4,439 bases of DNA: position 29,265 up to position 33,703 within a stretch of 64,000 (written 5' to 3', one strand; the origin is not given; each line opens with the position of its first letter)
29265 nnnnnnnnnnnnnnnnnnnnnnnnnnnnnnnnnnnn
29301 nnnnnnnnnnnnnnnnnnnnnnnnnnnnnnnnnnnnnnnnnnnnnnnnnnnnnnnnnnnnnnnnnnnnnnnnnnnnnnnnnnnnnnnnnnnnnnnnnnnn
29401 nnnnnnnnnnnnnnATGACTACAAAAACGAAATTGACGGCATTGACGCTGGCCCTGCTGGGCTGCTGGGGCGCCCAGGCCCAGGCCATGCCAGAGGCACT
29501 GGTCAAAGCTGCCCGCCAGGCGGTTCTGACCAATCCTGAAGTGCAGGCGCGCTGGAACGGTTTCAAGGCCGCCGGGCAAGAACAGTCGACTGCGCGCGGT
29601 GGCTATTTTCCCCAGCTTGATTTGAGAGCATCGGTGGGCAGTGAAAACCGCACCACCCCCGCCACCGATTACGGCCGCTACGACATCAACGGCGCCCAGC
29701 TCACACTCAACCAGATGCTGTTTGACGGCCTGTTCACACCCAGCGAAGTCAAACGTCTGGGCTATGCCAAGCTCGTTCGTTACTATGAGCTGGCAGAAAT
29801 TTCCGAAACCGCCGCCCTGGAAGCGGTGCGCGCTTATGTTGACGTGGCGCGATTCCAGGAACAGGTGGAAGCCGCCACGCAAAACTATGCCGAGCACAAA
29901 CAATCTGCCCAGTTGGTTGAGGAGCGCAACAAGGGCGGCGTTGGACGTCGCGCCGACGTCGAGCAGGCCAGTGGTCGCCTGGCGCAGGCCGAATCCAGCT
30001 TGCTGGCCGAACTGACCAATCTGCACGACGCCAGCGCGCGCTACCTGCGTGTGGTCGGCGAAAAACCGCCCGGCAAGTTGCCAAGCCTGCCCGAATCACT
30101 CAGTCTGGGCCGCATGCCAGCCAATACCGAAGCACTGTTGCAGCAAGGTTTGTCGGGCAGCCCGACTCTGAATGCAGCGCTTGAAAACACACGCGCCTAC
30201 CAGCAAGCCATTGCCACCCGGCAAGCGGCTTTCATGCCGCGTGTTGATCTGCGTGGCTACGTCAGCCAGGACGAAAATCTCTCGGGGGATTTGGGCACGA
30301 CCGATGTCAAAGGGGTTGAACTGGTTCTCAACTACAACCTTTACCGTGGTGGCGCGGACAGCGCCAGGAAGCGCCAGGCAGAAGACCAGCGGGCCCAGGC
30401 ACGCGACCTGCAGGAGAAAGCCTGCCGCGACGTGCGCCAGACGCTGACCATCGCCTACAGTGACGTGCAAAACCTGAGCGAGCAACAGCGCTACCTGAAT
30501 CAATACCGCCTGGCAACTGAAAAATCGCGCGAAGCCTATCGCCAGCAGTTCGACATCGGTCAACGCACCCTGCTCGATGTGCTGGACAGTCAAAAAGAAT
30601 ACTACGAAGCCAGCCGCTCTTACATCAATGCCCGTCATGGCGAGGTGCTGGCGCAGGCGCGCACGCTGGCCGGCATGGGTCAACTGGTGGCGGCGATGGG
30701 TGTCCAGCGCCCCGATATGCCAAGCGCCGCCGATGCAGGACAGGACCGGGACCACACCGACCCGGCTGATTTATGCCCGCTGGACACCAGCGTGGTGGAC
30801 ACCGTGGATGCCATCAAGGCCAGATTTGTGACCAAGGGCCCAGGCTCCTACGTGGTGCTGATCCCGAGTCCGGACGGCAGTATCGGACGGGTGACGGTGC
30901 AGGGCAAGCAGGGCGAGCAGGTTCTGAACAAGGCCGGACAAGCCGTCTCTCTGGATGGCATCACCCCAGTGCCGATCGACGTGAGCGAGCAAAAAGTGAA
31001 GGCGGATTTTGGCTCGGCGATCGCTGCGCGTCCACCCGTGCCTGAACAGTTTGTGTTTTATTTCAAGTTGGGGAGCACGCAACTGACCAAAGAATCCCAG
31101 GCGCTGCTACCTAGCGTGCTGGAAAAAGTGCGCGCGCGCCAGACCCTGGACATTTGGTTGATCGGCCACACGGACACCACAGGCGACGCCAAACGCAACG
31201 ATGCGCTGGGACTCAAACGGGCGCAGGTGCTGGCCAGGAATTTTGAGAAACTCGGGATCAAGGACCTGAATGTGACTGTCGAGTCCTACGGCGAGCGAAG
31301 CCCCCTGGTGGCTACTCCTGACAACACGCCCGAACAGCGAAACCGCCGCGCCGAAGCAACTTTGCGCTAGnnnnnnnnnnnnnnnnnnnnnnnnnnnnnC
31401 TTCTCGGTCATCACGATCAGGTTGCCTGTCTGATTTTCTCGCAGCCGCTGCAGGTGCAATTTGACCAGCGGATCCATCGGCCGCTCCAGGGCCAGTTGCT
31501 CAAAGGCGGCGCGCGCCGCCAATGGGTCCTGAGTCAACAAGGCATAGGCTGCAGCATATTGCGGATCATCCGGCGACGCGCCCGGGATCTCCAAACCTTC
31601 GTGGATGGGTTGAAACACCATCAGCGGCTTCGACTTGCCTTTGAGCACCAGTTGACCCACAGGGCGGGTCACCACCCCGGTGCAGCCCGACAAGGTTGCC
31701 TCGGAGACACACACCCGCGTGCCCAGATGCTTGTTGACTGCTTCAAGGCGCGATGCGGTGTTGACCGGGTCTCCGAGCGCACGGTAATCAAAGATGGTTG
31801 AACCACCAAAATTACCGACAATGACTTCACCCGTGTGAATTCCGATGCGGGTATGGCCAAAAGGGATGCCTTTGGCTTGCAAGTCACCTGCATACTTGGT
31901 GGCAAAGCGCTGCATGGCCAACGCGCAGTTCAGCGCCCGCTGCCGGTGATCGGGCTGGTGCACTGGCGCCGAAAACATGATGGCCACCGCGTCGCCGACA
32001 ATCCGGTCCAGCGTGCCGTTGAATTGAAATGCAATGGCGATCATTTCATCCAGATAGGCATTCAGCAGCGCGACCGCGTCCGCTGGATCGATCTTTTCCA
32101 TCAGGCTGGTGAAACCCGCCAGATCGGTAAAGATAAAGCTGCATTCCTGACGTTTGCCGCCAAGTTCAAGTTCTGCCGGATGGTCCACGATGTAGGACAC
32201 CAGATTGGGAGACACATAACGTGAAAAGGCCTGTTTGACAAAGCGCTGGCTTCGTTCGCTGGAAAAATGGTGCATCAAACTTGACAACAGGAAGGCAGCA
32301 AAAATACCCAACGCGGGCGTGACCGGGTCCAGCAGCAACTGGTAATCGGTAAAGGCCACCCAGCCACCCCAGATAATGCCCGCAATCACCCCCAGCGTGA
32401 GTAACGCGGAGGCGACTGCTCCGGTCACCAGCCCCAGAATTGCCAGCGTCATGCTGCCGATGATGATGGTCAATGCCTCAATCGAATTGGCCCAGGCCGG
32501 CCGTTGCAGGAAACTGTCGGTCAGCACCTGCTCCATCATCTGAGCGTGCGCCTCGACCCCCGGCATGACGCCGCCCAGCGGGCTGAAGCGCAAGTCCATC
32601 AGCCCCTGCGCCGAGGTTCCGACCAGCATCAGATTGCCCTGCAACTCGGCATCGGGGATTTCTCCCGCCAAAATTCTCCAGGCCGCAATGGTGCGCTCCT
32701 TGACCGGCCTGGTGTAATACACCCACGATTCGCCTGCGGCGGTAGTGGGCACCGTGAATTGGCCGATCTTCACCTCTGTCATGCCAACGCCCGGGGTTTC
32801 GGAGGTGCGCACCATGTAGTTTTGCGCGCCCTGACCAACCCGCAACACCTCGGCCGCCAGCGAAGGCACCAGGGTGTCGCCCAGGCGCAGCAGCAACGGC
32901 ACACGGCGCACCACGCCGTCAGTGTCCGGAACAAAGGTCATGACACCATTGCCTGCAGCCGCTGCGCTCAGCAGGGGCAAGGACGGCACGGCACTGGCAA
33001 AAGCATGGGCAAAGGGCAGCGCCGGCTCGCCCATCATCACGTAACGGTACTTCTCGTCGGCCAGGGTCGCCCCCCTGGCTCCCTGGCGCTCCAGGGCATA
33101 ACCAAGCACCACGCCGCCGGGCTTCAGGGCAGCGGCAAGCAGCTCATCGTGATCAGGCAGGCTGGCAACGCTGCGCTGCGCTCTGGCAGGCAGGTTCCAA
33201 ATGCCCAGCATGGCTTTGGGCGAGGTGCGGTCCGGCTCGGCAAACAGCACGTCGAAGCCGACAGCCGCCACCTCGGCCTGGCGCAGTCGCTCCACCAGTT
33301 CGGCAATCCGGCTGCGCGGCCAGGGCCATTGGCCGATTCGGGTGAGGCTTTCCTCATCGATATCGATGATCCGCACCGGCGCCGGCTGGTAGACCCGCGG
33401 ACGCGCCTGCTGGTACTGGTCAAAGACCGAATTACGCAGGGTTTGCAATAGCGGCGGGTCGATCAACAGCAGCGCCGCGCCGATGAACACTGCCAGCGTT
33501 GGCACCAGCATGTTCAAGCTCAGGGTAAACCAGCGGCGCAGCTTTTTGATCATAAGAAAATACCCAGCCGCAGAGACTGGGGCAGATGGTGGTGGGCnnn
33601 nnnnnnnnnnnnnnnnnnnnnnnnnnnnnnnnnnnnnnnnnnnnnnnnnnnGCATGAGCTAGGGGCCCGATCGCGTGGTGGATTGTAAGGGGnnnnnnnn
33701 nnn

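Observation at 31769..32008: Cyclase has Arg/Arg at both base-selecting positions: possibly a non-cAMP, non-cGMP product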

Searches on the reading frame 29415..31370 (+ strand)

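Call 13: search_protein_families(library=pfam, proteins=[window:29415-31370:+], max_evalue=0.001)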
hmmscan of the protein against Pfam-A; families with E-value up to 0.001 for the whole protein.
window:29415-31370:+ (651 aa): 2 families
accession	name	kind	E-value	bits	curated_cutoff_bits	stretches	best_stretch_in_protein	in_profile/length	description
PF02321.23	OEP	-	2.3e-46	158.4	22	2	239-418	2-183/187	Outer membrane efflux protein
PF00691.25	OmpA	-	4.1e-15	56.4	27.2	1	549-644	1-98/98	OmpA family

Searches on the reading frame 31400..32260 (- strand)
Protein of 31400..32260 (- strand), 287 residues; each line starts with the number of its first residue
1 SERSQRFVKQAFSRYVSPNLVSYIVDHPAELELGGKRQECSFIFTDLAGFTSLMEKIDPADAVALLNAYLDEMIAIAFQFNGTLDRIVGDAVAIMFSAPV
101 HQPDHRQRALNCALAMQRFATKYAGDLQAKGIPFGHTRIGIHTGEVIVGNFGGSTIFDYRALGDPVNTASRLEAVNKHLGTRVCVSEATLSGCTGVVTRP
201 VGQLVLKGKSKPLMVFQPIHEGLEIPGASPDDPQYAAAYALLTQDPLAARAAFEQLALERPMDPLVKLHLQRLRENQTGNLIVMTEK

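Call 6: search_solved_structures(query=window:31400-32260:-, max_evalue=0.001, show_alignments=5)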
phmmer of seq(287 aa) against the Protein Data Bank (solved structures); distinct sequences matched with E-value up to 0.001: 53.
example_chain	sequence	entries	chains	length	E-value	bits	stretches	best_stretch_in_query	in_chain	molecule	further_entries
6fht_A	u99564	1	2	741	8.7e-30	107.2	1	8-195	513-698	Bacteriophytochrome,Adenylate cyclase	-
3r5g_A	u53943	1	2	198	1.7e-29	106.2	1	36-220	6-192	CyaB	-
2w01_A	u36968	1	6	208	4.5e-25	91.7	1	32-197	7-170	ADENYLATE CYCLASE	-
1wc1_A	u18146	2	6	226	2.7e-18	69.5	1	33-213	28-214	ADENYLATE CYCLASE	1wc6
1wc0_A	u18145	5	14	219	5.5e-18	68.5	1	40-213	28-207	ADENYLATE CYCLASE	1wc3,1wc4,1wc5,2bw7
5x4t_A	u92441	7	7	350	2.3e-15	59.9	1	12-215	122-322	Photoactivated adenylyl cyclase | Family 3 adenylate cyclase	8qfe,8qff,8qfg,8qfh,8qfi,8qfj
9f1z_A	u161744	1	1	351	2.4e-15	59.9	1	12-215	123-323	Family 3 adenylate cyclase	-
5x4u_A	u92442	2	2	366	2.6e-15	59.7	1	12-216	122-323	Photoactivated adenylyl cyclase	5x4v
4yus_A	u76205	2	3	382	2.9e-15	59.6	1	12-216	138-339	Family 3 adenylate cyclase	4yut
9f1w_A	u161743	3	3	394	3.1e-15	59.5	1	12-216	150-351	Family 3 adenylate cyclase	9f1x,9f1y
4p2m_A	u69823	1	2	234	6e-15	58.5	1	23-209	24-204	Adenylate cyclase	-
4p2x_A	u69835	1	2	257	7.9e-15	58.1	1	23-209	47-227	Adenylate cyclase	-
7yz9_A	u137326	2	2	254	8.7e-15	58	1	23-181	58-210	Adenylate cyclase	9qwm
4p2f_A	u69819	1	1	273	8.8e-15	58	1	23-209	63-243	Adenylate cyclase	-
5oyh_A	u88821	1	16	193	1.1e-14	57.7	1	39-212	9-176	Nucleotide cyclase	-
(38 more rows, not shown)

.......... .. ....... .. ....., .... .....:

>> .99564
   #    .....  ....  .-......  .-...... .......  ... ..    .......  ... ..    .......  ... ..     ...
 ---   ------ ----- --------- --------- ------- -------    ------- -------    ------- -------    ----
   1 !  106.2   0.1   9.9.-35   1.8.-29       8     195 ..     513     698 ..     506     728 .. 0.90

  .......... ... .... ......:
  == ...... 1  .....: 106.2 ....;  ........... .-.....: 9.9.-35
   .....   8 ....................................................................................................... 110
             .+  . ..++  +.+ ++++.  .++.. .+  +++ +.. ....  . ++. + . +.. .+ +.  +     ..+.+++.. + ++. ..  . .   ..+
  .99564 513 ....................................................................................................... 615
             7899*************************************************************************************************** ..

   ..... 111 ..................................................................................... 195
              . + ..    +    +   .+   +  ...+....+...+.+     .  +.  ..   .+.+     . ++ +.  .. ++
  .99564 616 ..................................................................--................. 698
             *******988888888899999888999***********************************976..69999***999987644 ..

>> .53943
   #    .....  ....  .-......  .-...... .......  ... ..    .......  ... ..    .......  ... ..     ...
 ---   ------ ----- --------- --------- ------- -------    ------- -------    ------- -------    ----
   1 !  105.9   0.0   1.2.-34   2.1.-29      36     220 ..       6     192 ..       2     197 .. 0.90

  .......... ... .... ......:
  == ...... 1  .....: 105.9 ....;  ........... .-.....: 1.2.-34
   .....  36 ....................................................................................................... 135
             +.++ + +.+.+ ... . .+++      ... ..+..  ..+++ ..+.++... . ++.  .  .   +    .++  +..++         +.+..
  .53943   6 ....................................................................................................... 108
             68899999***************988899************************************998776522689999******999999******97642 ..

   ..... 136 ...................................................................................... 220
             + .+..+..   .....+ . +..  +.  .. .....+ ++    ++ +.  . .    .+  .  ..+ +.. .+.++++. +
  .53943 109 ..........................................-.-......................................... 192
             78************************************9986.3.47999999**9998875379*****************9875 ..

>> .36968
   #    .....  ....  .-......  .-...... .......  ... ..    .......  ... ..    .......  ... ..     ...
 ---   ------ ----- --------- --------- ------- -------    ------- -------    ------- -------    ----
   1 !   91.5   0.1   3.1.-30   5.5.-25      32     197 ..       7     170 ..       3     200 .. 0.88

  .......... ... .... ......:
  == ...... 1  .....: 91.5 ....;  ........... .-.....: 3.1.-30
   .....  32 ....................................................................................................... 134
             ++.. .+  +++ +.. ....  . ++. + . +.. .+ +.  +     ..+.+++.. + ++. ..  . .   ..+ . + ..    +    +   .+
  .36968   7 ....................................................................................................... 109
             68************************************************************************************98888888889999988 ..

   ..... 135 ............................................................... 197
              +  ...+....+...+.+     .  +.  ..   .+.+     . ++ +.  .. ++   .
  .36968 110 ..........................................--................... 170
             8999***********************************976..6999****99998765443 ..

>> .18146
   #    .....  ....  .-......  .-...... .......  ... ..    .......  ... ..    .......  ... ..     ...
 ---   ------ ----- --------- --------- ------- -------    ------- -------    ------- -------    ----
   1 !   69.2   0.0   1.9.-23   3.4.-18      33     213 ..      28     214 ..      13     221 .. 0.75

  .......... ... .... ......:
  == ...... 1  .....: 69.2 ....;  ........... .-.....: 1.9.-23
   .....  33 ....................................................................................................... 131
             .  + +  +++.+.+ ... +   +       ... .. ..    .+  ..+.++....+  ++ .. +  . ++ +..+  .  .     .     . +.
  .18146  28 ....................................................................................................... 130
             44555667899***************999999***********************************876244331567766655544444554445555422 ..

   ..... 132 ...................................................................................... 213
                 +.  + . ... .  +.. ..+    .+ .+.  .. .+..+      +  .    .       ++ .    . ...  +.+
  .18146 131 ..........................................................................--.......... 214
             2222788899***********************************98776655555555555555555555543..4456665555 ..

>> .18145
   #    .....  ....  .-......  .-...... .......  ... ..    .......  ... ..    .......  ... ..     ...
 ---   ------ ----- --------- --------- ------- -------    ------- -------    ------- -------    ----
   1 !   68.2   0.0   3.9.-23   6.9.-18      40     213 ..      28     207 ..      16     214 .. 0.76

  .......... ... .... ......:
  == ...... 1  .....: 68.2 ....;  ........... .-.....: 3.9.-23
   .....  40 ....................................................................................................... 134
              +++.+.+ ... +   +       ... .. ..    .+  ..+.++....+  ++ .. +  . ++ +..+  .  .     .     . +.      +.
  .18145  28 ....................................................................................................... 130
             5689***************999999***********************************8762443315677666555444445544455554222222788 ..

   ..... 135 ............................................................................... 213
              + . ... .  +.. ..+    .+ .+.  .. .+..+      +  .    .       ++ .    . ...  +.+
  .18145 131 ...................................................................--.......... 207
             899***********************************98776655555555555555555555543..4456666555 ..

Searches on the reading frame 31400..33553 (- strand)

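Call 4: search_protein_families(library=pfam, proteins=[window:31400-33553:-], max_evalue=0.01)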
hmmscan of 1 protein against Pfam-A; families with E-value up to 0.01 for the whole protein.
window:31400-33553:- (718 aa): 2 families
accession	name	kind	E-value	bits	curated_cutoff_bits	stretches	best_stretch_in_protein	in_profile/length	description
PF05226.16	CHASE2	-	3.2e-61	207.6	26.3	1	27-370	6-255/257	CHASE2 domain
PF00211.25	Guanylate_cyc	-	1.1e-18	67.9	21.9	1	469-645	7-178/183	Adenylate and Guanylate cyclase catalytic domain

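Call 5: search_protein_families(library=ncbifam, proteins=[window:31400-33553:-], max_evalue=0.01)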
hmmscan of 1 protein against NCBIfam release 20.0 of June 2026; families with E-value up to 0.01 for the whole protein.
window:31400-33553:- (718 aa): 1 family
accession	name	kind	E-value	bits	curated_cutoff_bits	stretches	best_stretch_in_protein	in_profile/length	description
TIGR03903.1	TOMM_kin_cyc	equivalog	0.00012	20.1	705.75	1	495-620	316-432/1267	TOMM system kinase/cyclase fusion protein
